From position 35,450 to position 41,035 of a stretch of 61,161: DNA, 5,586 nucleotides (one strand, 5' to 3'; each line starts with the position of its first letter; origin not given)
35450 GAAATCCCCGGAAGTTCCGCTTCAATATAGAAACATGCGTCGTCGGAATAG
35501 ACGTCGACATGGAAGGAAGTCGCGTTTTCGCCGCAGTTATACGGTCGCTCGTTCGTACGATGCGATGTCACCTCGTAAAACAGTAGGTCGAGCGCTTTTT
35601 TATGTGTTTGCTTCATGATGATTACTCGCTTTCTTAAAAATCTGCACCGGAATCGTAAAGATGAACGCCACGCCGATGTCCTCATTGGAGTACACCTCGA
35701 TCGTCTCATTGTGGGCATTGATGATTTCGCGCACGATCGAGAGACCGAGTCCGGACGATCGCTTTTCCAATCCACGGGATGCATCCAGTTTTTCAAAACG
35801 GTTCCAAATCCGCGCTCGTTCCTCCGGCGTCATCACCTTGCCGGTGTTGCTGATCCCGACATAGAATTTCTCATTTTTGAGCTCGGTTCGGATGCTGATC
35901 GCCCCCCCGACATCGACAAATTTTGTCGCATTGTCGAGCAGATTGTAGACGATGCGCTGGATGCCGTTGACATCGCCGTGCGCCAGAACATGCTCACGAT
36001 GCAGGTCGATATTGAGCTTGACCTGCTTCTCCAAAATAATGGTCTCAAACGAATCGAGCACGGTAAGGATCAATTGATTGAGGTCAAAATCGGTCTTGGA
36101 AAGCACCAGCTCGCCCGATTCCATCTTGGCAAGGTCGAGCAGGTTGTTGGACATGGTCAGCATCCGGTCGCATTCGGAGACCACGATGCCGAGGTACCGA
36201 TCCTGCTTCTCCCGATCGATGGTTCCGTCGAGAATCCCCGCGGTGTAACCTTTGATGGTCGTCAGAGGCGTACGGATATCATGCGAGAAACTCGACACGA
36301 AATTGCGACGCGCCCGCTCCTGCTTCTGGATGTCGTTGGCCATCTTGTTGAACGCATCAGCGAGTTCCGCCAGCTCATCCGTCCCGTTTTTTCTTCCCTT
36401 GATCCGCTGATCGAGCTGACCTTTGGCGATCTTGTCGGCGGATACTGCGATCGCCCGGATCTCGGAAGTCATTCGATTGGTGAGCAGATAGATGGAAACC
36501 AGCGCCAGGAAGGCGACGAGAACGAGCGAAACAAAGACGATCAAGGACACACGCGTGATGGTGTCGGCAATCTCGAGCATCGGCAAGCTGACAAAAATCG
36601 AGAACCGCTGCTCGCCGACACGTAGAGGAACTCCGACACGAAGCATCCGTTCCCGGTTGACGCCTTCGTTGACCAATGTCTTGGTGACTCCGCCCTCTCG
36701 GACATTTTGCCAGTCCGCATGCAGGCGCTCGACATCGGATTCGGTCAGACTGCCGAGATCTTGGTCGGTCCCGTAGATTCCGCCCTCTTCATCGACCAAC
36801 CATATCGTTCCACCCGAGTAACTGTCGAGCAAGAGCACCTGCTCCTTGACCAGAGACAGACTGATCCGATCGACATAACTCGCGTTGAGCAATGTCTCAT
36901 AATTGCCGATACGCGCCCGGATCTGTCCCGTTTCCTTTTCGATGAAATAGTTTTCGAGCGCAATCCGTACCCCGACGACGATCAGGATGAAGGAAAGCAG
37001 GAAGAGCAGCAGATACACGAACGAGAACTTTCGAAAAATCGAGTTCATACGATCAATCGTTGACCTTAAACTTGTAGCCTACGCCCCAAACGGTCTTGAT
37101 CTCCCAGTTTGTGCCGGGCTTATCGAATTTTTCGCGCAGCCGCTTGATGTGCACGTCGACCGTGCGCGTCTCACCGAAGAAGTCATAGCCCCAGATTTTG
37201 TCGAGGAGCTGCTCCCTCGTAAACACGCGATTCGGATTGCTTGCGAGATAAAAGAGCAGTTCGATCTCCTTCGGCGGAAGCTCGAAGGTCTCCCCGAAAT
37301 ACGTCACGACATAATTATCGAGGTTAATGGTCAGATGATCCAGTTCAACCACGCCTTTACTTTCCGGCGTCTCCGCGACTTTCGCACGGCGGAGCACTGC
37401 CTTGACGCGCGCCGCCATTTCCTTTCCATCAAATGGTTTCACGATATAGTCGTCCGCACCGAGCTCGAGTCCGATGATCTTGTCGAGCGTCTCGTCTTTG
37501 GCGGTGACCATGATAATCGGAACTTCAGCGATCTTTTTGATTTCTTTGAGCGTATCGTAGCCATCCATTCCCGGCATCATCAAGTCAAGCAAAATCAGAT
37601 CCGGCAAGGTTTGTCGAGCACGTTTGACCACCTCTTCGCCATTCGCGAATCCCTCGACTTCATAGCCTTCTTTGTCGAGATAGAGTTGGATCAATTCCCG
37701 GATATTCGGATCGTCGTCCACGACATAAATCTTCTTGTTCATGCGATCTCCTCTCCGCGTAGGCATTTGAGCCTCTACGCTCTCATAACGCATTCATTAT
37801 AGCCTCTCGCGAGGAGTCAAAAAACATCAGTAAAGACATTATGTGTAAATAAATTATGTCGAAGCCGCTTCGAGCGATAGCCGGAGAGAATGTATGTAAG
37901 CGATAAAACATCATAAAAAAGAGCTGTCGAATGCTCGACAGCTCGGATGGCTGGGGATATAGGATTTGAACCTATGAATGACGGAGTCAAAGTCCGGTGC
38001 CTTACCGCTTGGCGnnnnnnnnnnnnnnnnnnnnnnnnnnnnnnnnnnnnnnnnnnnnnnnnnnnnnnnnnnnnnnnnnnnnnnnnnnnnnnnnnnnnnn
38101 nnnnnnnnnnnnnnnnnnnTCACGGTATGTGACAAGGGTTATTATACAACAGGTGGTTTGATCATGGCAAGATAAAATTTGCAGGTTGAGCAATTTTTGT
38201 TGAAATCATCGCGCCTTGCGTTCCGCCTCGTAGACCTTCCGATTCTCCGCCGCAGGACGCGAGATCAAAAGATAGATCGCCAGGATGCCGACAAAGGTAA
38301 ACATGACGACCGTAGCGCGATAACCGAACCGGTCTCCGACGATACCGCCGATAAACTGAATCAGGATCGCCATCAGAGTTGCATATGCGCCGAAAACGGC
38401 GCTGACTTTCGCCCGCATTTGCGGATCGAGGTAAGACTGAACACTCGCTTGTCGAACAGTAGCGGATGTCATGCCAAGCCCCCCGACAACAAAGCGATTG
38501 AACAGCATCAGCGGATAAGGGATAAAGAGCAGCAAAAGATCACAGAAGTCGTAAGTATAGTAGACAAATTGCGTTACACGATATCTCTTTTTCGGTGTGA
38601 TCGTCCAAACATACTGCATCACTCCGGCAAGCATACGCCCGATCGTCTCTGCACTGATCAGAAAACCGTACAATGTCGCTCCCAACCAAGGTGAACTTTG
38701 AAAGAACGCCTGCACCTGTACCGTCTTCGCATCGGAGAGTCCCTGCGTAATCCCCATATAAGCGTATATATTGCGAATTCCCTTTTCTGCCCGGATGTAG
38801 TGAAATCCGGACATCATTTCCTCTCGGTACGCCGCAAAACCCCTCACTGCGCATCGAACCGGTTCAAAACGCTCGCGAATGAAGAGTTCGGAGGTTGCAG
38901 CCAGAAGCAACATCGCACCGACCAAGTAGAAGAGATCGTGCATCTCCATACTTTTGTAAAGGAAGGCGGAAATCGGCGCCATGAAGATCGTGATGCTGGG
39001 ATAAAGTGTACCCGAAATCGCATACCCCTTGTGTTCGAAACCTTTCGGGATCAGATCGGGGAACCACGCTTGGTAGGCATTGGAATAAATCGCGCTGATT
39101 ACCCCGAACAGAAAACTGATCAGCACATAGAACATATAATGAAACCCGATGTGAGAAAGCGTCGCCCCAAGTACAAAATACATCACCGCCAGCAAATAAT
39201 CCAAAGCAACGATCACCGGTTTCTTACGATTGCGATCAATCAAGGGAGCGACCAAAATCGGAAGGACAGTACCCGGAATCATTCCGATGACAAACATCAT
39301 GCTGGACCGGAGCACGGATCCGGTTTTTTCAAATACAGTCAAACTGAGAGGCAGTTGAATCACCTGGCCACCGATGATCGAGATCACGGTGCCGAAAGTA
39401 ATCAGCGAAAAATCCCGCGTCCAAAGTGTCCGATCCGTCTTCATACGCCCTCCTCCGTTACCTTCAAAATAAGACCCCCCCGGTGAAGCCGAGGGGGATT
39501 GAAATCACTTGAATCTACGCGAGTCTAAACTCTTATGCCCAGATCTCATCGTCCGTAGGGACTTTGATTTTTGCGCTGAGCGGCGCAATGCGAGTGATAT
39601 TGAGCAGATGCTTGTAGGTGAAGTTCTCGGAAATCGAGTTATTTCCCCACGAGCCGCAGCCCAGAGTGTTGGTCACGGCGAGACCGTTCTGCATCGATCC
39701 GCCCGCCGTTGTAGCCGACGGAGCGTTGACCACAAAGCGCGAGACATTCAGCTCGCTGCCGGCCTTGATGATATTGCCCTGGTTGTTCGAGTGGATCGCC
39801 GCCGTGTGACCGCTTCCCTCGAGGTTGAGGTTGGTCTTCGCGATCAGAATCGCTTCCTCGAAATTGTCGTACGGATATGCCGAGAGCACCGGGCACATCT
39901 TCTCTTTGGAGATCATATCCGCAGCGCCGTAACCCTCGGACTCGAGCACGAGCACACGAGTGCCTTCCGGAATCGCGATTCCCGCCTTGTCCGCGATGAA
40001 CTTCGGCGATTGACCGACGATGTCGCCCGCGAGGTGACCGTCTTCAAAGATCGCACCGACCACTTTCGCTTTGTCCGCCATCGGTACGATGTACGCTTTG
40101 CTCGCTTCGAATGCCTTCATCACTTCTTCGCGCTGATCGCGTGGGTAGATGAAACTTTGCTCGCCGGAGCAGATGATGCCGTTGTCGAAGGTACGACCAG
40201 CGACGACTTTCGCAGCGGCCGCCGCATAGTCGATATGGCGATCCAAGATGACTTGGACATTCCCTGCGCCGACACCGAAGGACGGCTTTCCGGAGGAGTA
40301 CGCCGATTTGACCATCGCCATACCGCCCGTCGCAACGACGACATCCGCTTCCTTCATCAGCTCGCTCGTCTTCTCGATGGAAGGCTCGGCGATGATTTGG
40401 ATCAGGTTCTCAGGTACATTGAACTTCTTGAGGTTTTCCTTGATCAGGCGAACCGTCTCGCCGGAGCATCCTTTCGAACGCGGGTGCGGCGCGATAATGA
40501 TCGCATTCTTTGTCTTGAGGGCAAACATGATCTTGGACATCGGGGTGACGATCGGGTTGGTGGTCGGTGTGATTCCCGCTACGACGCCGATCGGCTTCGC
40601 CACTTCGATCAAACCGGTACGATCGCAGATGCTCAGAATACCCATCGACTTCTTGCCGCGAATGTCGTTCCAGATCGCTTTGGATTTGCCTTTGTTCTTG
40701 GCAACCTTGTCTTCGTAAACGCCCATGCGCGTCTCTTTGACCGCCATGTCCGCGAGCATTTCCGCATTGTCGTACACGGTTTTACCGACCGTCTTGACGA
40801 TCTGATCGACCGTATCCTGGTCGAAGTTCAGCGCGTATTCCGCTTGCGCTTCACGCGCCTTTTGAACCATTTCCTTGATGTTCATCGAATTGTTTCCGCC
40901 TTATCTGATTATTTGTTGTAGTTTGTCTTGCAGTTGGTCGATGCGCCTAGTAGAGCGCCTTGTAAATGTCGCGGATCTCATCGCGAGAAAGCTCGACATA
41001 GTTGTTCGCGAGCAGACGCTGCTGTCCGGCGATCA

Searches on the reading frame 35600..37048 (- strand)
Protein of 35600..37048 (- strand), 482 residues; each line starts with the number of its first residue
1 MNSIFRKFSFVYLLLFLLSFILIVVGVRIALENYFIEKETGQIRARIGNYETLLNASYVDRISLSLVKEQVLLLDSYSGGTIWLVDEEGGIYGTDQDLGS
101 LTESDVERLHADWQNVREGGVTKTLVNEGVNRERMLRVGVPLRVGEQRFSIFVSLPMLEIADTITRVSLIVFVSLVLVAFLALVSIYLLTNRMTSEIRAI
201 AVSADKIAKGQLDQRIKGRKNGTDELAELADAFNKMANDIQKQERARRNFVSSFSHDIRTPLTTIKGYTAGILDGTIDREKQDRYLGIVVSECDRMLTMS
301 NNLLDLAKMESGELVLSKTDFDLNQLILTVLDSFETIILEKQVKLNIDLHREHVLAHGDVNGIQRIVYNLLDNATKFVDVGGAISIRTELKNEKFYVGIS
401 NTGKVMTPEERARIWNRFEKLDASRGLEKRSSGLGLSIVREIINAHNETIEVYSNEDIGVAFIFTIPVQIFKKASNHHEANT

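Call 7: search_protein_families(library=ncbifam, proteins=[window:35600-37048:-], max_evalue=0.00001)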
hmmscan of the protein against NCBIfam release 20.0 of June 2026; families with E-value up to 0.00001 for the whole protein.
window:35600-37048:- (482 aa): 74 families (the best 25 are shown)
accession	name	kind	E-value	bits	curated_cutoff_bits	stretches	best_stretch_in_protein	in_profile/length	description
NF033092.0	HK_WalK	equivalog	5.8e-68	229.9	725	2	241-468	366-594/594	cell wall metabolism sensor histidine kinase WalK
TIGR01386.1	cztS_silS_copS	subfamily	1.9e-54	185.4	292.55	1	9-467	9-457/457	heavy metal sensor histidine kinase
NF040691.1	MtrAB_MtrB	equivalog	1.4e-53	182.7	450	1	125-469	143-493/507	MtrAB system histidine kinase MtrB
NF041210.1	his_kin_PieS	equivalog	4.4e-53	180.9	850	1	10-468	11-470/474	two component system sensor histidine kinase PieS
NF046044.1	PnpS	equivalog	1.6e-52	178.9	400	1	239-467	162-390/390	two-component system histidine kinase PnpS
NF012163.2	BaeS_SmeS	equivalog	7.9e-45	153.6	500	1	166-453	164-443/457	sensor histidine kinase efflux regulator BaeS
TIGR02966.1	phoR_proteo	equivalog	1.6e-44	152.3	334.2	1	239-465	106-332/333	phosphate regulon sensor histidine kinase PhoR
NF047874.1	MASE3_PAS_HK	subfamily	9.9e-44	150.2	560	1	234-479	385-636/655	MASE3 domain-containing sensor histidine kinase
NF008312.0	PRK11100.1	equivalog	1.3e-43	149.5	356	1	133-467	145-473/477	two-component system sensor histidine kinase CreC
NF007837.0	PRK10549.1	equivalog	9.7e-43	146.5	603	1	176-469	171-459/466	envelope stress sensor histidine kinase BaeS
NF007345.0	PRK09835.1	subfamily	2.5e-41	141.8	423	1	143-468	159-480/482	Cu(+)/Ag(+) sensor histidine kinase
TIGR02956.1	TMAO_torS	equivalog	7.3e-41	140.2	676.5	1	241-478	458-692/967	TMAO reductase system sensor histidine kinase/response regulator TorS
NF033091.0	HK_VanS_ACDEFG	equivalog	1.7e-40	139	400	1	180-457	5-284/293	vancomycin resistance histidine kinase VanS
NF012226.0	AdeS_HK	equivalog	5.7e-39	134.3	500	1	163-466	50-351/353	two-component sensor histidine kinase AdeS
NF052314.1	T9SS_HK_PorY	subfamily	4.2e-37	128.2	350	1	134-451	99-404/418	PorY family sensor histidine kinase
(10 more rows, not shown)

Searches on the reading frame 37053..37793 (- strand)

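Call 7: search_protein_families(library=ncbifam, proteins=[window:37053-37793:-], max_evalue=0.00001)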
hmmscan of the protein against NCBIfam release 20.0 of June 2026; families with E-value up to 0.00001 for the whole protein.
window:37053-37793:- (246 aa): 98 families (the best 25 are shown)
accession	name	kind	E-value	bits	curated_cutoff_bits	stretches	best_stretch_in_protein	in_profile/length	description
NF040534.1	resp_reg_YycF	equivalog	2e-72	243.2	340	1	20-244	1-229/231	response regulator YycF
NF040689.1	MtrAB_MtrA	equivalog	4.9e-70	235.3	300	1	22-241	1-217/219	MtrAB system response regulator MtrA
TIGR02154.1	PhoB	equivalog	3.2e-67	226.1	296.2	1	18-242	1-225/226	phosphate regulon transcriptional regulator PhoB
NF033117.2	vanR_ACDEGLN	exception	1.6e-62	211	350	1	22-242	1-225/226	VanR-ABDEGLN family response regulator transcription factor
NF033120.0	vanR_FM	exception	2.3e-62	210.7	460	1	21-243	5-230/231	vancomycin resistance response regulator transcription factor, VanR-F/VanR-M family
NF045944.1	ResRegRpaBCyano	equivalog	2.5e-61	207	330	1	24-243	2-228/229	response regulator transcription factor RpaB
NF053854.1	RespRegPhoBBctds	equivalog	4.6e-61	206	270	1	22-243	1-225/225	two-component system response regulator PhoB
NF041733.1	resp_reg_CseB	equivalog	8.2e-61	205.3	350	1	21-243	2-227/228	two-component system response regulator CseB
NF007982.1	PRK10710.1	equivalog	8.8e-61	205.4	380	1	18-243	6-228/235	envelope stress response regulator BaeR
NF008296.0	PRK11083.1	equivalog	1.2e-58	198.2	273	1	19-243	3-226/228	two-component system response regulator CreB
NF041209.1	resp_regPieR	equivalog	8.1e-57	192.5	450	1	21-243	2-228/231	two component system response regulator PieR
NF007546.0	PRK10161.1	equivalog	2.2e-53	181.2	471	1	18-243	1-226/229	phosphate response regulator transcription factor PhoB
NF007005.1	PRK09468.1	equivalog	5.9e-52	176.5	331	1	19-242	3-231/237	osmolarity response regulator transcription factor OmpR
NF000404.1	vanR-D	exception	9e-50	169.4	500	1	18-241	1-229/232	vancomycin resistance response regulator transcription factor VanR-D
TIGR01387.1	cztR_silR_copR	subfamily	1.2e-49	168.9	279.2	1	22-242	1-218/218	heavy metal response regulator transcription factor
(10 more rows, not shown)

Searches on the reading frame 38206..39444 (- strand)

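Call 7: search_protein_families(library=ncbifam, proteins=[window:38206-39444:-], max_evalue=0.00001)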
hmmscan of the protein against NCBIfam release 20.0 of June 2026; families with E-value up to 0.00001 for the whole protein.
window:38206-39444:- (412 aa): 4 families
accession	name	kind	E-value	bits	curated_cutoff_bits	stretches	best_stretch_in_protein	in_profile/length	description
TIGR00900.1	2A0121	subfamily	1.6e-24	86.9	319.6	1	12-374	1-364/364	H+ Antiporter protein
NF000245.1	macrolide_MefA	exception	3.4e-12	46.2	675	1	8-223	7-221/405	macrolide efflux MFS transporter Mef(A)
TIGR00880.1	2_A_01_02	superfamily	1.4e-06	28.5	131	0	60-189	9-137/141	multidrug resistance protein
NF000051.1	macrolide_MefB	exception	7e-06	25.2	800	0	8-374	7-373/409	macrolide efflux MFS transporter Mef(B)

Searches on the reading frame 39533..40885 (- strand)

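Call 7: search_protein_families(library=ncbifam, proteins=[window:39533-40885:-], max_evalue=0.00001)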
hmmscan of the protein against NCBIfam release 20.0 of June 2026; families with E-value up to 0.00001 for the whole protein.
window:39533-40885:- (450 aa): 21 families
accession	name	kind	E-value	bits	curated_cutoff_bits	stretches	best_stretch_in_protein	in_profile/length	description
NF010378.0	PRK13805.1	equivalog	2.3e-137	459.2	951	1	2-435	15-451/872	bifunctional acetaldehyde-CoA/alcohol dehydrogenase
NF047625.1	AcylSulfactDhSauS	equivalog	9.7e-124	413.7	600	1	3-449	6-455/464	acylating sulfoacetaldehyde dehydrogenase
TIGR02518.1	EutH_ACDH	equivalog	3.3e-109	365.9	620.1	1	3-434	10-442/488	acetaldehyde dehydrogenase (acetylating)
NF011927.0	PRK15398.1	subfamily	2.4e-72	244.1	403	1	2-397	37-427/465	aldehyde dehydrogenase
NF006916.0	PRK09407.1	equivalog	1.4e-13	50.3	521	1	3-261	58-319/526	succinic semialdehyde dehydrogenase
NF040648.1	lactal_redase_Meth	equivalog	6.4e-11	41.9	650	1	3-390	35-425/463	lactaldehyde dehydrogenase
NF001221.0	PRK00197.1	equivalog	8.6e-11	41.2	289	1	94-398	112-379/418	glutamate-5-semialdehyde dehydrogenase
TIGR00407.1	proA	equivalog_domain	9.8e-11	41.1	317.45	1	93-232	98-239/398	glutamate-5-semialdehyde dehydrogenase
NF047626.1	SulfactDhSafD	equivalog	6e-10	38.8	700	1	7-387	32-414/454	sulfoacetaldehyde dehydrogenase SafD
NF052305.1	DioxValDhHalo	equivalog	3.5e-09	36.1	750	1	4-258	46-303/483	2,5-dioxovalerate dehydrogenase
TIGR04284.1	aldehy_Rv0768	hypoth_equivalog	3.6e-09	36.1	775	1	77-279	125-327/480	aldehyde dehydrogenase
TIGR01804.1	BADH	equivalog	9.4e-09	34.2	668.6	1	4-259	38-296/467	betaine-aldehyde dehydrogenase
TIGR02288.1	PaaN_2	equivalog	1.6e-07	30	578.75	1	69-292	170-388/551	phenylacetic acid degradation protein PaaN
NF050084.1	pip_6_carb_DH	equivalog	4.7e-07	29.1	730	1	88-368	107-399/475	L-piperidine-6-carboxylate dehydrogenase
TIGR03216.1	OH_muco_semi_DH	equivalog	7.5e-07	28.1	693.25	0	95-285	136-331/481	2-hydroxymuconic semialdehyde dehydrogenase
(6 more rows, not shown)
